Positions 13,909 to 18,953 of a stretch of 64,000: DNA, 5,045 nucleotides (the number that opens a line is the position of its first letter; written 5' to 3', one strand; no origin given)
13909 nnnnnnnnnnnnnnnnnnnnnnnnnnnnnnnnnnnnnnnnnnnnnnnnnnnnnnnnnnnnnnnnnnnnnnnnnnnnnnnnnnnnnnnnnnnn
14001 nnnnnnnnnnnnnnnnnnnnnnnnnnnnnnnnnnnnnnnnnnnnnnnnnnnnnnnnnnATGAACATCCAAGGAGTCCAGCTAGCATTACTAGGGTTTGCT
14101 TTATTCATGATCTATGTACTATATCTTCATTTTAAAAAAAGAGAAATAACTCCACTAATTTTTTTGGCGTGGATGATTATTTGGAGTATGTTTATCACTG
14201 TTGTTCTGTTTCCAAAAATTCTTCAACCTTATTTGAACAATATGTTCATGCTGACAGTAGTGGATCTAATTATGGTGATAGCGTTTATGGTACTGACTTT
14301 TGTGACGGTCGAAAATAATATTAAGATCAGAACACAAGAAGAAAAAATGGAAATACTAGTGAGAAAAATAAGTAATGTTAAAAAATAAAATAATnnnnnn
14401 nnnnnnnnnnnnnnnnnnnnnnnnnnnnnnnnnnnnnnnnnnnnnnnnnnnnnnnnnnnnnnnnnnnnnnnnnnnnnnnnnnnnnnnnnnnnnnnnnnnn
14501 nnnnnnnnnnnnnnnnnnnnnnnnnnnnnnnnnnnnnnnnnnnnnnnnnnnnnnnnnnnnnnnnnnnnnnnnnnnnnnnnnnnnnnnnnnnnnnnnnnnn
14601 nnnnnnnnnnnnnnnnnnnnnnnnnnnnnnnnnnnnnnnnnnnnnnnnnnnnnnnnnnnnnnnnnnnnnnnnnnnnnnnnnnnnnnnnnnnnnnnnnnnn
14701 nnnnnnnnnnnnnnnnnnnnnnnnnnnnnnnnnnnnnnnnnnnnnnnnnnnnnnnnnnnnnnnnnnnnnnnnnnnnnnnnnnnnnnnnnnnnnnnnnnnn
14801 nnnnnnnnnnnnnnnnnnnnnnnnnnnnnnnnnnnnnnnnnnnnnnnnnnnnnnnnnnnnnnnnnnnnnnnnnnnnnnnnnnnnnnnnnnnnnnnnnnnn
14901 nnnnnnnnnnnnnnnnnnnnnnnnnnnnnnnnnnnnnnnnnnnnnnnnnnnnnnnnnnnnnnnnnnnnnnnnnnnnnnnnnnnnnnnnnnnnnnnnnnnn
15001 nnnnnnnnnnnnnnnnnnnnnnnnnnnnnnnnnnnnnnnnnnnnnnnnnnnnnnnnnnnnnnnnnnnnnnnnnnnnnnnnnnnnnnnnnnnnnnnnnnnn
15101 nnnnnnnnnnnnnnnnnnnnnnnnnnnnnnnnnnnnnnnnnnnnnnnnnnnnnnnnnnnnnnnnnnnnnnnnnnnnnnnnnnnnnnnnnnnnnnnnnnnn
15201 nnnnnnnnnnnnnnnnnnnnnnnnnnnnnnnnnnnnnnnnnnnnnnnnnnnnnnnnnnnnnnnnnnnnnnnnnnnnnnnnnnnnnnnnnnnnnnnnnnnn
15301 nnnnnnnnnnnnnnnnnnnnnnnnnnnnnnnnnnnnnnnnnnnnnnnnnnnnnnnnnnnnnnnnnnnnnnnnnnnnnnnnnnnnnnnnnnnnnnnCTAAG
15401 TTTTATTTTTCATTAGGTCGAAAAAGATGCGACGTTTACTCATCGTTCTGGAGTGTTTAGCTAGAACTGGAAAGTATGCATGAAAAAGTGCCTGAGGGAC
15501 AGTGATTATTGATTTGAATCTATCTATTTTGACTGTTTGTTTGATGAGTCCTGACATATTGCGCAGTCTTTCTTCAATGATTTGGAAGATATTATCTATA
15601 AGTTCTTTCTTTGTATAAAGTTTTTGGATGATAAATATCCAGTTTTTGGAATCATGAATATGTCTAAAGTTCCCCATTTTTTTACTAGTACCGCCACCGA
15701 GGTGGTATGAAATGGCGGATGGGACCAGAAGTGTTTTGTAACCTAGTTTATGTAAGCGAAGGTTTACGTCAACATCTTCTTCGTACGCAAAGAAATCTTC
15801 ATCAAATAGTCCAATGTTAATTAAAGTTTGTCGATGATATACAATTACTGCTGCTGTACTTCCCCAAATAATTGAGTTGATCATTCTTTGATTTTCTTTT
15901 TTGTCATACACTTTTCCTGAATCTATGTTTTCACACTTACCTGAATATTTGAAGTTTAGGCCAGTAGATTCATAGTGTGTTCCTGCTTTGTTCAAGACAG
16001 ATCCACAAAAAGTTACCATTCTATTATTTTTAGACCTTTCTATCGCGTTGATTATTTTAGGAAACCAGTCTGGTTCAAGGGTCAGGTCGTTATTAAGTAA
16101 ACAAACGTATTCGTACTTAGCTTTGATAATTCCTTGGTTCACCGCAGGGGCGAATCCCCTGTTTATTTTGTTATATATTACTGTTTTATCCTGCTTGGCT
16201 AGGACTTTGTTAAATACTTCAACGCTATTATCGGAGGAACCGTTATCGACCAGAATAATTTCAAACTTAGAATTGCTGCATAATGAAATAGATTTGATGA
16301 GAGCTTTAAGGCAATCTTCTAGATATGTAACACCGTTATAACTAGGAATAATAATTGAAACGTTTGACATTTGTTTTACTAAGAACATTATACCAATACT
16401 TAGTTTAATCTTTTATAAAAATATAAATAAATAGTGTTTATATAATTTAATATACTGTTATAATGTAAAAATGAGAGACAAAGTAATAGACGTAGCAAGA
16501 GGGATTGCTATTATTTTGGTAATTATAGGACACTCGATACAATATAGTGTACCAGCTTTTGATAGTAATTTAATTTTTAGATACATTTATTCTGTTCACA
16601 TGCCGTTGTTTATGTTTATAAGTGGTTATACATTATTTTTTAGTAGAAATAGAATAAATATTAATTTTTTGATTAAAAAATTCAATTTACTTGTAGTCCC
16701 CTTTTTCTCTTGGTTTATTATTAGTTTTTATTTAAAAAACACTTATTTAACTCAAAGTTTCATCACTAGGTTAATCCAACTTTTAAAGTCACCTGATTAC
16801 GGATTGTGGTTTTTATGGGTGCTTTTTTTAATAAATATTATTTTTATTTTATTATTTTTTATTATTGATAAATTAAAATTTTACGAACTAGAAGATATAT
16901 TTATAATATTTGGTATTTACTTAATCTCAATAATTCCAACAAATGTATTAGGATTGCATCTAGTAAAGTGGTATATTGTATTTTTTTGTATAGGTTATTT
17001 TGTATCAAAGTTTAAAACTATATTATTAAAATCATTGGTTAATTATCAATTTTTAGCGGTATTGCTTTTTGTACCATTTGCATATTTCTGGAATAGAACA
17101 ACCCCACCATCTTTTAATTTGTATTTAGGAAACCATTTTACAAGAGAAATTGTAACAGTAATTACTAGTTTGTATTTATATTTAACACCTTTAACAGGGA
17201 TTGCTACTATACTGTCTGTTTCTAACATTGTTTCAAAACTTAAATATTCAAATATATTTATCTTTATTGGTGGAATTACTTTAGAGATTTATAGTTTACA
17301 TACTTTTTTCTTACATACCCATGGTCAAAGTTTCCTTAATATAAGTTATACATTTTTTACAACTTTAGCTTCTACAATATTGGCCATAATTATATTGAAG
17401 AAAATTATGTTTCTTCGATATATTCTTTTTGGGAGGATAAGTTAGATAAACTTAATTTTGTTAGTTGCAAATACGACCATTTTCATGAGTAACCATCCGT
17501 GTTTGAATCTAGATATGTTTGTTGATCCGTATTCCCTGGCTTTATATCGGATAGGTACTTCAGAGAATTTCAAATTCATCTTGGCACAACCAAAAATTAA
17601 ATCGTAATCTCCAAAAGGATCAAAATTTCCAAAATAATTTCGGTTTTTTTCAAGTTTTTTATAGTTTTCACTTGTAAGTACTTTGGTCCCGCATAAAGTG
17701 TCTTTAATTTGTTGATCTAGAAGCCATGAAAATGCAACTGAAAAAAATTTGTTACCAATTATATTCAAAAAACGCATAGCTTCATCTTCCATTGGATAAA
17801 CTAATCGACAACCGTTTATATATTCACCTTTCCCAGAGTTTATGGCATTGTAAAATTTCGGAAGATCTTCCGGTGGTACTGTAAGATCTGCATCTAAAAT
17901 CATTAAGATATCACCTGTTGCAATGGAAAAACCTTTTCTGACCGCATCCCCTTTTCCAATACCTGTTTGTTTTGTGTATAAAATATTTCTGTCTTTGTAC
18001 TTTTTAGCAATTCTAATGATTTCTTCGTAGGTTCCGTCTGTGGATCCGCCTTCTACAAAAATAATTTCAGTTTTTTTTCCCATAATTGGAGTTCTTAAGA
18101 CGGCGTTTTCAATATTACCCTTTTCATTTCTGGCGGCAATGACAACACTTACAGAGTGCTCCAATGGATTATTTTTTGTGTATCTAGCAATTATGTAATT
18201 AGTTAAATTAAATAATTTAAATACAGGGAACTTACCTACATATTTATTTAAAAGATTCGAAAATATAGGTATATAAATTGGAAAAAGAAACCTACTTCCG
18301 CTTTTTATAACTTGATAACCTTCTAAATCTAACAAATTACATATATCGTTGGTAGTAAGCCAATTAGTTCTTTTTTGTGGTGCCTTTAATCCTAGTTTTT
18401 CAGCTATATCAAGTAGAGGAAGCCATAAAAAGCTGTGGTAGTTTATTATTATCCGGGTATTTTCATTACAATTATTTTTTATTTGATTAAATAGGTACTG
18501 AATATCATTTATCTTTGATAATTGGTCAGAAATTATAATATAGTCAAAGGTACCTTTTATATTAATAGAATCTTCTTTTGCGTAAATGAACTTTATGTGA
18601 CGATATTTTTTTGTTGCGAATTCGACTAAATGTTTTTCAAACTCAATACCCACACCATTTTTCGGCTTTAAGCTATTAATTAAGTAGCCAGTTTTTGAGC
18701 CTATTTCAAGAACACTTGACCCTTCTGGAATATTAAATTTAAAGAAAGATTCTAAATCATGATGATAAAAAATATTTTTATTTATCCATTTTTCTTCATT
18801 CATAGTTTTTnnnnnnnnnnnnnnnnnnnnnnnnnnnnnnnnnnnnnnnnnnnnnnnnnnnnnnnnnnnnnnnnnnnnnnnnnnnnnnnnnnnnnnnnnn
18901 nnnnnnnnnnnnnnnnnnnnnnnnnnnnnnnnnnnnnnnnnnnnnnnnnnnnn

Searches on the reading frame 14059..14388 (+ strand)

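Call 31: search_protein_families(library=pfam, proteins=[window:14059-14388:+], max_evalue=0.0001)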
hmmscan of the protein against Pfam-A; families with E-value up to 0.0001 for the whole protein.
window:14059-14388:+ (109 aa): 1 family
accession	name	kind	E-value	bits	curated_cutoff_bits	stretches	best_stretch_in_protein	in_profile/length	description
PF10066.14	DUF2304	-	2.7e-11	44.1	25.5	1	6-105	2-101/106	Uncharacterized conserved protein (DUF2304)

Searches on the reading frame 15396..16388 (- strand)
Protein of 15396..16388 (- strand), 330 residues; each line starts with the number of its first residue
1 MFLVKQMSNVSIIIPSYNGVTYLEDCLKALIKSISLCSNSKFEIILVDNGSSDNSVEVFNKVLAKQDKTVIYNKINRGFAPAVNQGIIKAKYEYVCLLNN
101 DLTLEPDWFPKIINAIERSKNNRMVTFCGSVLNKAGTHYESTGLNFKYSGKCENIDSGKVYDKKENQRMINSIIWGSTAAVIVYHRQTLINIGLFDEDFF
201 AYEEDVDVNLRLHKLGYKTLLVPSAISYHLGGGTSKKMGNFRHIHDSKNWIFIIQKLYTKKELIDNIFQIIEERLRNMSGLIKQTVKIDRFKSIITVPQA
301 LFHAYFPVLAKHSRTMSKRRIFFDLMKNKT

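Call 6: search_protein_families(library=ncbifam, proteins=[window:15396-16388:-], max_evalue=0.001)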
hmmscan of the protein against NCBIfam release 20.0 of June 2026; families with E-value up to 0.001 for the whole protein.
window:15396-16388:- (330 aa): 23 families
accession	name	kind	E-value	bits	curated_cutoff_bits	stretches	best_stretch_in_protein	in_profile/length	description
TIGR03111.1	glyc2_xrt_Gpos1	hypoth_equivalog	4.3e-21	75.2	363.95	1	5-228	46-265/439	TIGR03111 family XrtG-associated glycosyltransferase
TIGR03937.1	PgaC_IcaA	equivalog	5.7e-21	74.9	422.3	1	5-230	42-251/407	poly-beta-1,6-N-acetyl-D-glucosamine synthase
NF041875.1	EPS_EpsD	equivalog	6.8e-20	71.7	370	1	10-230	1-207/325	exopolysaccharide biosynthesis glycosyltransferase EpsD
TIGR03965.1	mycofact_glyco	equivalog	1.3e-18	67.1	280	1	6-229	72-280/467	mycofactocin biosynthesis glycosyltransferase MftF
NF007482.0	PRK10073.1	equivalog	2e-16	59.9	423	1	6-117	4-111/334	glycosyltransferase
TIGR04283.1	glyco_like_mftF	equivalog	4.4e-14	52.6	182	1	10-216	1-173/221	TIGR04283 family arsenosugar biosynthesis glycosyltransferase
NF047683.1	TeichurnBiosyTuaG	equivalog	1.1e-13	51.4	400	1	5-137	3-131/252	teichuronic acid biosynthesis protein TuaG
NF038302.1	EPS_HpsE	equivalog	3.5e-13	49.2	300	1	9-123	2-115/307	hormogonium polysaccharide biosynthesis glycosyltransferase HpsE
NF007986.1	PRK10714.1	equivalog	3e-12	46.2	529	1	5-118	3-117/316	undecaprenyl-phosphate 4-deoxy-4-formamido-L-arabinose transferase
TIGR01556.1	rhamnosyltran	subfamily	2.8e-11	43.1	200.55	1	27-239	7-210/281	rhamnosyltransferase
NF047588.1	GlcsyltransPgfSStrep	equivalog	6.1e-11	42.1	500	1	10-117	3-111/308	glycosyltransferase PgfS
NF038299.1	EPS_HpsN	equivalog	1.1e-10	41.1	425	1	9-234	2-225/317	hormogonium polysaccharide biosynthesis glycosyltransferase HpsN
NF050050.1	ProtGlycPglI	equivalog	4.4e-08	32.9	500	1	7-210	1-185/306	GalNAc(5)-diNAcBac-PP-undecaprenol beta-1,3-glucosyltransferase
NF041394.1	GtaseAglG_Halo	equivalog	9.1e-07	28.4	440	1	9-119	2-110/304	glucosyl-dolichyl phosphate glucuronosyltransferase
NF053739.1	GlytfEpsEBac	equivalog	1.8e-06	27.2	450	1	10-126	3-117/265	glycosyltransferase EpsE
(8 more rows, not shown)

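Call 7: search_protein_families(library=pfam, proteins=[window:15396-16388:-], max_evalue=0.001)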
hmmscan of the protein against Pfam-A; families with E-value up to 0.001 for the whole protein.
window:15396-16388:- (330 aa): 5 families
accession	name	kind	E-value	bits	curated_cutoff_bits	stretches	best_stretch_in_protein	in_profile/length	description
PF00535.33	Glycos_transf_2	-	2.1e-27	96.5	23.3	1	11-136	1-128/168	Glycosyl transferase family 2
PF10111.15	Glyco_tranf_2_2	-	2.6e-13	50.5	27.3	1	11-242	1-229/276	Glycosyltransferase like family 2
PF13641.12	Glyco_tranf_2_3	-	3.8e-12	47.2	27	1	10-256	3-224/230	Glycosyltransferase like family 2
PF03071.21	GNT-I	-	1.8e-05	24.2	25.4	1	5-136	90-235/434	GNT-I family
PF13632.12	Glyco_trans_2_3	-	9.2e-05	22.8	27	1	94-228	1-122/198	Glycosyl transferase family group 2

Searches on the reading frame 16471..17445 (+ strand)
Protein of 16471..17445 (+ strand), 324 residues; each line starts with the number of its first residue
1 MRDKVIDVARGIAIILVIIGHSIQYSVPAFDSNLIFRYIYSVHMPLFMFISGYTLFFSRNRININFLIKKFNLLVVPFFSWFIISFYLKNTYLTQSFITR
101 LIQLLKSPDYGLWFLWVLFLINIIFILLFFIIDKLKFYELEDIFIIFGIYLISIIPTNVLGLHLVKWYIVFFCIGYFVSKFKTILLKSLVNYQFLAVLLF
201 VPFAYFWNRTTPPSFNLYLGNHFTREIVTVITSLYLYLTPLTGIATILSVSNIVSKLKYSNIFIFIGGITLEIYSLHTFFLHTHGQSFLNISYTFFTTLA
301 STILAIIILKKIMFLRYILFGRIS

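Call 3: search_protein_families(library=pfam, proteins=[window:16471-17445:+], max_evalue=0.01)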
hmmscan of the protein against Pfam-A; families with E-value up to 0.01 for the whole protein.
window:16471-17445:+ (324 aa): 1 family
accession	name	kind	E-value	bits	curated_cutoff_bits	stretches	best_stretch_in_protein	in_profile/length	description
PF01757.29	Acyl_transf_3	-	3.7e-30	105.5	31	1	6-308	4-324/326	Acyltransferase domain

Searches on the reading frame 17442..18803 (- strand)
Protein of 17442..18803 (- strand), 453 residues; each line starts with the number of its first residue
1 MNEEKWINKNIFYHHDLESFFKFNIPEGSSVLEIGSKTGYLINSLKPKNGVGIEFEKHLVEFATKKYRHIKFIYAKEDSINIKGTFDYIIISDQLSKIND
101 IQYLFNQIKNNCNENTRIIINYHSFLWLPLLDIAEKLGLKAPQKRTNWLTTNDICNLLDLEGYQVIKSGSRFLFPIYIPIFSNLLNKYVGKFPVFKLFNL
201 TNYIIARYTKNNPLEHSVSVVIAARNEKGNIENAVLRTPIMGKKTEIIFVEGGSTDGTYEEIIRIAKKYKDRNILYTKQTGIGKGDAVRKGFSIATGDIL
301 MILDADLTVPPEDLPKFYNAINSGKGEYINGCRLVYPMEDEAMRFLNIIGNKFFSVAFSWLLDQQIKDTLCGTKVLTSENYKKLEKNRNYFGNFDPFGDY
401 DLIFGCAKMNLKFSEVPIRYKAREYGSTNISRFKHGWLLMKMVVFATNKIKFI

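Call 3: search_protein_families(library=pfam, proteins=[window:17442-18803:-], max_evalue=0.01)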
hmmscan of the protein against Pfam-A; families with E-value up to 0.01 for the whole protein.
window:17442-18803:- (453 aa): 8 families
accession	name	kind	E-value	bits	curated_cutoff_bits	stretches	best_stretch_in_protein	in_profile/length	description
PF00535.33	Glycos_transf_2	-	3.6e-22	79.5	23.3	1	219-346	1-128/168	Glycosyl transferase family 2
PF10111.15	Glyco_tranf_2_2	-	6.9e-11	42.6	27.3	1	219-358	1-146/276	Glycosyltransferase like family 2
PF13489.12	Methyltransf_23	-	5.3e-08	33.2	27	1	20-167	16-163/164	Methyltransferase domain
PF13847.12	Methyltransf_31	-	6.6e-06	26.3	27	1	27-124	3-113/145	Methyltransferase domain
PF13641.12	Glyco_tranf_2_3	-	4.6e-05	24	27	1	217-333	2-123/230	Glycosyltransferase like family 2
PF08242.18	Methyltransf_12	-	5.3e-05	24.3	30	1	32-116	1-96/98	Methyltransferase domain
PF13649.12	Methyltransf_25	-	0.0012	19.9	27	1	31-110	1-91/97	Methyltransferase domain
PF07021.18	MetW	-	0.0067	16.5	21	0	24-125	10-112/193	Methionine biosynthesis protein MetW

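Call 6: search_protein_families(library=ncbifam, proteins=[window:17442-18803:-], max_evalue=0.001)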
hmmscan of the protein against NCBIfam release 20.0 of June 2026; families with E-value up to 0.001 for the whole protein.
window:17442-18803:- (453 aa): 10 families
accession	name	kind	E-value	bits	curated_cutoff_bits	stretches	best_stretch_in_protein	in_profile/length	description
TIGR04182.1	glyco_TIGR04182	equivalog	1.2e-29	103.7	325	1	218-442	2-213/293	S-layer glycoprotein N-glycosyltransferase AglJ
NF041391.1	DPhHxTase_Halo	equivalog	1.6e-14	53.4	375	1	241-443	21-205/213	dolichyl-phosphate hexose transferase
NF047588.1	GlcsyltransPgfSStrep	equivalog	5.3e-13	48.9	500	1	218-390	3-173/308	glycosyltransferase PgfS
NF010496.0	PRK13915.1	equivalog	1.3e-12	47.4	262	1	202-309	18-129/307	glucosyl-3-phosphoglycerate synthase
NF007986.1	PRK10714.1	equivalog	2.6e-12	46.4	529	1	217-324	7-118/316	undecaprenyl-phosphate 4-deoxy-4-formamido-L-arabinose transferase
TIGR03937.1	PgaC_IcaA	equivalog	3.7e-11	42.6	422.3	1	210-309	39-138/407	poly-beta-1,6-N-acetyl-D-glucosamine synthase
TIGR04283.1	glyco_like_mftF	equivalog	4e-10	39.7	182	1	218-322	1-98/221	TIGR04283 family arsenosugar biosynthesis glycosyltransferase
NF041875.1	EPS_EpsD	equivalog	5.7e-08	32.5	370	1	218-317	1-100/325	exopolysaccharide biosynthesis glycosyltransferase EpsD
NF007482.0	PRK10073.1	equivalog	5.4e-07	28.9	423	1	216-312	6-101/334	glycosyltransferase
TIGR02081.1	metW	equivalog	2.9e-05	23.7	189.5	1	16-108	3-98/194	methionine biosynthesis protein MetW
